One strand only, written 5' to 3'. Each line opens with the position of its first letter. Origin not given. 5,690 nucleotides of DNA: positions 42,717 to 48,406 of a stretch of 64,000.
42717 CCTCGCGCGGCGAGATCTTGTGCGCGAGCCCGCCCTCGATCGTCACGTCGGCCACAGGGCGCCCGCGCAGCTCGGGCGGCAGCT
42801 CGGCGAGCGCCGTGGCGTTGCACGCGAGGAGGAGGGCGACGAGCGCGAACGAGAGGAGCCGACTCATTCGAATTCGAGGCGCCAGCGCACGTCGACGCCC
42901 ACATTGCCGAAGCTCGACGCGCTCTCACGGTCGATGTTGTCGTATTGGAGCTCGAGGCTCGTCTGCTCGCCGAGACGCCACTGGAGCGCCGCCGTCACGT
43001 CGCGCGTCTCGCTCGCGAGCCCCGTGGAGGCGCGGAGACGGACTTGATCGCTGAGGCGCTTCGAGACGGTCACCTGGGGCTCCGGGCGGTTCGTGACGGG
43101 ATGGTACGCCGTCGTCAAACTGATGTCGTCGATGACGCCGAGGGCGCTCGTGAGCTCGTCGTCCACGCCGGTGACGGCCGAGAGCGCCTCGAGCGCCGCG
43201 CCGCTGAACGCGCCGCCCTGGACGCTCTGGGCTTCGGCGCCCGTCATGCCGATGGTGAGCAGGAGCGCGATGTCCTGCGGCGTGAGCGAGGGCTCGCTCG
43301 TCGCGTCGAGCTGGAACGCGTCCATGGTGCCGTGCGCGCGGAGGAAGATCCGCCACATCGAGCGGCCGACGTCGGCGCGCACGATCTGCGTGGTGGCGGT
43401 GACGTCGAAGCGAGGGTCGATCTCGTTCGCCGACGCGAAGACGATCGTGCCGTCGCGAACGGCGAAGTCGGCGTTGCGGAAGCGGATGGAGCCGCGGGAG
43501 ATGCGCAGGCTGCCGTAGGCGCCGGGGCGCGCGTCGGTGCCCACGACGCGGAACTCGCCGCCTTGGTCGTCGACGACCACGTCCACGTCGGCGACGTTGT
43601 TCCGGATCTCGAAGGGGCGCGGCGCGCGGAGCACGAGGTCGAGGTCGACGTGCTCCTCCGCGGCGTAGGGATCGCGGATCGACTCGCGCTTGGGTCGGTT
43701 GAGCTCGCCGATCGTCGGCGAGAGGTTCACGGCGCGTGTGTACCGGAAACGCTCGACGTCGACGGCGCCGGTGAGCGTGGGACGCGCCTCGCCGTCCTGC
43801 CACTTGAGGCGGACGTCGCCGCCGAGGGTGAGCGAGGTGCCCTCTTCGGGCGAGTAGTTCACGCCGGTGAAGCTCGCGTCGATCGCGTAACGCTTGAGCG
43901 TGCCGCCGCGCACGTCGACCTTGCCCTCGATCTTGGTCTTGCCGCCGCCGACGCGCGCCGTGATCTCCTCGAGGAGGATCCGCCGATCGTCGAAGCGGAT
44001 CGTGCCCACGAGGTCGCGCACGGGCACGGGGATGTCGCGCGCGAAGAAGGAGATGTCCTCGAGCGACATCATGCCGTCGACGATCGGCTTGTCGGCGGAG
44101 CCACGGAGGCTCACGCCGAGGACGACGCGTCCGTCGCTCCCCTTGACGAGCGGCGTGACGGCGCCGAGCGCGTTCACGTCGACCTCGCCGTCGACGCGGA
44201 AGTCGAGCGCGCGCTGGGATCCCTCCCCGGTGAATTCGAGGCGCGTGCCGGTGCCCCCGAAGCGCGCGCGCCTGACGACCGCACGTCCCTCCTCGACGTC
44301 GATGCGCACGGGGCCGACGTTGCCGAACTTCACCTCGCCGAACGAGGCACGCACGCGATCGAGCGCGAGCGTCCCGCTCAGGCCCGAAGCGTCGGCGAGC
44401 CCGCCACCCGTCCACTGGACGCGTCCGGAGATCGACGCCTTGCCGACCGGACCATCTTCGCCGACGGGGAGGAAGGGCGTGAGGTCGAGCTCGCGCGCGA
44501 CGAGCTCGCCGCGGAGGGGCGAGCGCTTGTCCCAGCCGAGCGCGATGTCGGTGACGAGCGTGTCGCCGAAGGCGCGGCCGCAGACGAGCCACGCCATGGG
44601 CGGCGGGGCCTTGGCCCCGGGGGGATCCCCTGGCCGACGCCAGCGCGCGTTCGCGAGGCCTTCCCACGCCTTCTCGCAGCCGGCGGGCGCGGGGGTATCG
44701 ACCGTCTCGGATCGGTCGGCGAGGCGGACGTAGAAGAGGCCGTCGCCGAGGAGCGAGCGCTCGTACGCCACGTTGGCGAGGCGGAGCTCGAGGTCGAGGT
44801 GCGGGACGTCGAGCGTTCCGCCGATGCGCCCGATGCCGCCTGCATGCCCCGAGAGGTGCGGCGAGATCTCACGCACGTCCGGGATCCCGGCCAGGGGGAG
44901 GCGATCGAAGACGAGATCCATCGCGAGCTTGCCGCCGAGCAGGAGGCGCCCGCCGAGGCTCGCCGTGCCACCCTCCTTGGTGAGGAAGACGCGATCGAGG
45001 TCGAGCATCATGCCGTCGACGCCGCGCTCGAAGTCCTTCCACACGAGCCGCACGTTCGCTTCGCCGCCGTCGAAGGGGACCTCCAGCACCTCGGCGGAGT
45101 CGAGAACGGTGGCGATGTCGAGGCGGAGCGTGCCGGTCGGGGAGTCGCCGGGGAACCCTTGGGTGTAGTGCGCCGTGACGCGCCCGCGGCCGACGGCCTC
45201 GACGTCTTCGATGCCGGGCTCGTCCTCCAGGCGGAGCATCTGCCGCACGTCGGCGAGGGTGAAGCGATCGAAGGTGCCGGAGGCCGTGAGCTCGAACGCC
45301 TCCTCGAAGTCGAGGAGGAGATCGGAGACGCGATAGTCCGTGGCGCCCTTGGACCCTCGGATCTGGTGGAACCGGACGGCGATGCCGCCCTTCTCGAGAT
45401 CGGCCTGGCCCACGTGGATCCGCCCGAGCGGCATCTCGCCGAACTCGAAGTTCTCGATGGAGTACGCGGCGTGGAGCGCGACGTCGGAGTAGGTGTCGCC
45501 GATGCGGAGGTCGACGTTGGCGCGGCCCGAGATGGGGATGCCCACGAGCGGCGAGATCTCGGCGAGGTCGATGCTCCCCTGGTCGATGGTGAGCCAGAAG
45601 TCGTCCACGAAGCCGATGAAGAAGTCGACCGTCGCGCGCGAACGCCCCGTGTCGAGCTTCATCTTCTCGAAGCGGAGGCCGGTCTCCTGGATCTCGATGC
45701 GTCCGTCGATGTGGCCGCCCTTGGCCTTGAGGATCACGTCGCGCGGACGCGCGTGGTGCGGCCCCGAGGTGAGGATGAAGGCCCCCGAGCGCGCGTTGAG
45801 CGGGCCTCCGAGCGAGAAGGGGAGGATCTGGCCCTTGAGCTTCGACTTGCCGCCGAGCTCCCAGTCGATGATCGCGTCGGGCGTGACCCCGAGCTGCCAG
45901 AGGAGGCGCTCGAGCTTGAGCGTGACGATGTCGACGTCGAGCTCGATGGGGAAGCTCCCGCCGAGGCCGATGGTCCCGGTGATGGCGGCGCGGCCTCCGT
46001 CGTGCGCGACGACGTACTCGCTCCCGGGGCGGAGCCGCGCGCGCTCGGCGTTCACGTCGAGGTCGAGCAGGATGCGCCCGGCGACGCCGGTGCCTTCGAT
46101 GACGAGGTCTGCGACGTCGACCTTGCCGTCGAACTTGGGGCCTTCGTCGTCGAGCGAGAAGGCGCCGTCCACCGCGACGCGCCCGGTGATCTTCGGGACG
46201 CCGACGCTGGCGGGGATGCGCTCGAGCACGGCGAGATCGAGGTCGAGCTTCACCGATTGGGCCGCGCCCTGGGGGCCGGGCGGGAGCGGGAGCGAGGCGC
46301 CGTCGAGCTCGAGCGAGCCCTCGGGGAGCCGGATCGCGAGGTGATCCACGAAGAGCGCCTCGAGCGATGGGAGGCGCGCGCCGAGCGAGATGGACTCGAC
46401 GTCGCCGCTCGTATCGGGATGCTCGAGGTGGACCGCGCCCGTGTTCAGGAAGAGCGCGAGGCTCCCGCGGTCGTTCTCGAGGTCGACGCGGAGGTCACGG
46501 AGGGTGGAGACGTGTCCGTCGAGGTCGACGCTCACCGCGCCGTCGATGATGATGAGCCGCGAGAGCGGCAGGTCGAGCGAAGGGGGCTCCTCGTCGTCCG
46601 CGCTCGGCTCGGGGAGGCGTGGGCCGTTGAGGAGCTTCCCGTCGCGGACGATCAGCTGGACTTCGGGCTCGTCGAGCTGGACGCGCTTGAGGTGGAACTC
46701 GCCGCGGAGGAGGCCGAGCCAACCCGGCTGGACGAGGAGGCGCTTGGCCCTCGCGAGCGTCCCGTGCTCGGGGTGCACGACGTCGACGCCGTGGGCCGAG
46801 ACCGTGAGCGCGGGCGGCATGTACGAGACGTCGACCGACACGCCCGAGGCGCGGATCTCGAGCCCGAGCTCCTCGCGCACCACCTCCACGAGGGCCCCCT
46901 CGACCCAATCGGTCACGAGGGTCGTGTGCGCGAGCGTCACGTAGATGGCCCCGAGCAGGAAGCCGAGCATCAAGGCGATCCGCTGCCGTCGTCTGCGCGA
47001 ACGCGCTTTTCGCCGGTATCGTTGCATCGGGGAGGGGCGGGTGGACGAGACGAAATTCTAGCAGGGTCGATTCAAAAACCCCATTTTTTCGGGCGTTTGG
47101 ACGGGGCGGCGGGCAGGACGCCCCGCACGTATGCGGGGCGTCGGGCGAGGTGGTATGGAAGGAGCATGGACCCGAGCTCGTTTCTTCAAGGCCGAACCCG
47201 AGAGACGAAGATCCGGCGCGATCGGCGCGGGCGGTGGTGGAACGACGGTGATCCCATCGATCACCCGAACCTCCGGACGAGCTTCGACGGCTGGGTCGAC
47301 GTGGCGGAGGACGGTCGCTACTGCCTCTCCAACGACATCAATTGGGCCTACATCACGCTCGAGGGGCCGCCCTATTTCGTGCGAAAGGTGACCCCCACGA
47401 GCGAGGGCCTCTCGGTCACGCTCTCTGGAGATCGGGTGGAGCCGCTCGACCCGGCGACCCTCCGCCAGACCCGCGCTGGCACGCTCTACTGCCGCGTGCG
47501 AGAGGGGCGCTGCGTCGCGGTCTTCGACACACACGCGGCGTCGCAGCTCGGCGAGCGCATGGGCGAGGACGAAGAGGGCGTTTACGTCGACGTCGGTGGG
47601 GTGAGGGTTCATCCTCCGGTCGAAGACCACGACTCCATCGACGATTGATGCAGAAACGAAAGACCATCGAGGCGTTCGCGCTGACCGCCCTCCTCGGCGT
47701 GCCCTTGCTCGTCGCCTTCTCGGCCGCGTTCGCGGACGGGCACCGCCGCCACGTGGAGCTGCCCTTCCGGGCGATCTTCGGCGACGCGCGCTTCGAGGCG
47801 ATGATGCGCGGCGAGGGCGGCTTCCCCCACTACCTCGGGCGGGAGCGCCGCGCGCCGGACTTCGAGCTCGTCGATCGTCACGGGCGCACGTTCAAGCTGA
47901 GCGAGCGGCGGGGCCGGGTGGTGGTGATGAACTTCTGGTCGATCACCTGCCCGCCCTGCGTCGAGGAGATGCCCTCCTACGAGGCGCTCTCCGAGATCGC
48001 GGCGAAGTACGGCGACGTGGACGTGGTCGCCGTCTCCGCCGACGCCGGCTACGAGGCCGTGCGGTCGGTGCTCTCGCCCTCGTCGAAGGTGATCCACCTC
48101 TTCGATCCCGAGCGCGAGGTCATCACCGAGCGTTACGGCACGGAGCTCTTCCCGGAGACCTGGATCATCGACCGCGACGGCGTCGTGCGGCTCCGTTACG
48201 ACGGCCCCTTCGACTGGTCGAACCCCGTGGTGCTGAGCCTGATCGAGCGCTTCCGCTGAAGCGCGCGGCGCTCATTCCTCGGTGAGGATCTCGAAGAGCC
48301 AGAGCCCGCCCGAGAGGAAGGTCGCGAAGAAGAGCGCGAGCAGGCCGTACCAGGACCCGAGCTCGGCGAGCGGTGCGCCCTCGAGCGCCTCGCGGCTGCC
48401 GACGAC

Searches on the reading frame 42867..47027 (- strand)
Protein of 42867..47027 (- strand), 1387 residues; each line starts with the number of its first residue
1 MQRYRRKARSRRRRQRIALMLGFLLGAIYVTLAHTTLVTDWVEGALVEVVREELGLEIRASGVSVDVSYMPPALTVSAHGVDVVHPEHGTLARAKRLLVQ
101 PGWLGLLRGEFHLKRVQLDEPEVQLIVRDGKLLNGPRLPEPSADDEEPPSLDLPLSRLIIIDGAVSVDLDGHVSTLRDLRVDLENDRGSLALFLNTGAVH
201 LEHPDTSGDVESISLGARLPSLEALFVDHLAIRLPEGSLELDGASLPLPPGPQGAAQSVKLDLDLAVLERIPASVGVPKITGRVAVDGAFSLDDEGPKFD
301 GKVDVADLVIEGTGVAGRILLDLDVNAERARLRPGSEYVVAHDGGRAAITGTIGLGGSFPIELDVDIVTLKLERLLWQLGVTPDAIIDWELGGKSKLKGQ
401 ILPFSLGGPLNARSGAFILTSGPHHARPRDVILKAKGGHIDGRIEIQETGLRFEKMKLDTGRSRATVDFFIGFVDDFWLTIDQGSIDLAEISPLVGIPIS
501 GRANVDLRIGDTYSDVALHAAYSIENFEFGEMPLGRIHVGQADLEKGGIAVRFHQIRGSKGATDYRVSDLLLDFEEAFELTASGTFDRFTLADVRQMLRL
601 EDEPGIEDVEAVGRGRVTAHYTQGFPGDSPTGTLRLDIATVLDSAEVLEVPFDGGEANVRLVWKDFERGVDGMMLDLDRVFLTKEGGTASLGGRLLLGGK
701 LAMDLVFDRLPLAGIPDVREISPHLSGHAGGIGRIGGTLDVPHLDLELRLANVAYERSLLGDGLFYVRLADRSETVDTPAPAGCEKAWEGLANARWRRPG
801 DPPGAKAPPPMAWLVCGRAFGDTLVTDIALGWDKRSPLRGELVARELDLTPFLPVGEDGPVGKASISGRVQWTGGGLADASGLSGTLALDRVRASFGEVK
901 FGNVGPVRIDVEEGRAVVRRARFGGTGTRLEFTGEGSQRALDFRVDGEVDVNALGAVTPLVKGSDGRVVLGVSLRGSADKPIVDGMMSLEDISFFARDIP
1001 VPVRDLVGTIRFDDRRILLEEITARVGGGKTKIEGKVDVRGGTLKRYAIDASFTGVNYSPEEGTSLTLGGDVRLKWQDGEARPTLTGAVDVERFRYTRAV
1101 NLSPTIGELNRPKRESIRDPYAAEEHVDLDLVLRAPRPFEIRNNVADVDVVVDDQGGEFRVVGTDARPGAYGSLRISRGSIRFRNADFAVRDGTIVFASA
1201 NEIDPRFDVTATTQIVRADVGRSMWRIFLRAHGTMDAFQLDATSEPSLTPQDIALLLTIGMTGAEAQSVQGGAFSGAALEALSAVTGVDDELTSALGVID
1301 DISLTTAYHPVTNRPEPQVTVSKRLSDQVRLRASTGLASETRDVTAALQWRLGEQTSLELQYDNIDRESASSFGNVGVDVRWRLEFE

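Call 9: search_protein_families(library=pfam, proteins=[window:42867-47027:-], max_evalue=0.001)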
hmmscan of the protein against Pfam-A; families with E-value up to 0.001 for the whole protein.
window:42867-47027:- (1387 aa): 4 families
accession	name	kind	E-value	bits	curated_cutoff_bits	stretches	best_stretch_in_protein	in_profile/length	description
PF04357.19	TamB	-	6e-36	124.9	22.4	1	1022-1386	3-381/381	TamB, inner membrane protein subunit of TAM complex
PF05359.17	DUF748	-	3.6e-13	48.9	50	1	1-168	1-167/1037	Domain of Unknown Function (DUF748)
PF13116.12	YhdP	-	0.00042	18.8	46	0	19-248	15-187/1224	YhdP protein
PF05170.20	AsmA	-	0.00043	19.6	29.8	1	12-167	4-171/607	AsmA family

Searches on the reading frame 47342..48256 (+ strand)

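Call 53: search_protein_families(library=pfam, proteins=[window:47342-48256:+], max_evalue=0.1)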
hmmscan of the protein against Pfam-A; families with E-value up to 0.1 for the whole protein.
window:47342-48256:+ (305 aa): 7 families
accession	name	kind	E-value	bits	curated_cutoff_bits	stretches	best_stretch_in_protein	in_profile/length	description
PF08534.16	Redoxin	-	6.7e-19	68.6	26.6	1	170-292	5-138/148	Redoxin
PF00578.27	AhpC-TSA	-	6e-18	65.4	26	1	169-283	3-122/124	AhpC/TSA family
PF13905.12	Thioredoxin_8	-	6.6e-08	33.2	27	1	191-281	1-93/94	Thioredoxin-like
PF02630.20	SCO1-SenC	-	0.0045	17.4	22.8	1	172-234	2-66/134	SCO1/SenC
PF00085.26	Thioredoxin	-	0.0077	16.7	23.5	1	192-238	19-63/103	Thioredoxin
PF13098.12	Thioredoxin_2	-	0.01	16.6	27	1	189-288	3-93/104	Thioredoxin-like domain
PF00837.23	T4_deiodinase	-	0.028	14.1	27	1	191-222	102-133/237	Iodothyronine deiodinase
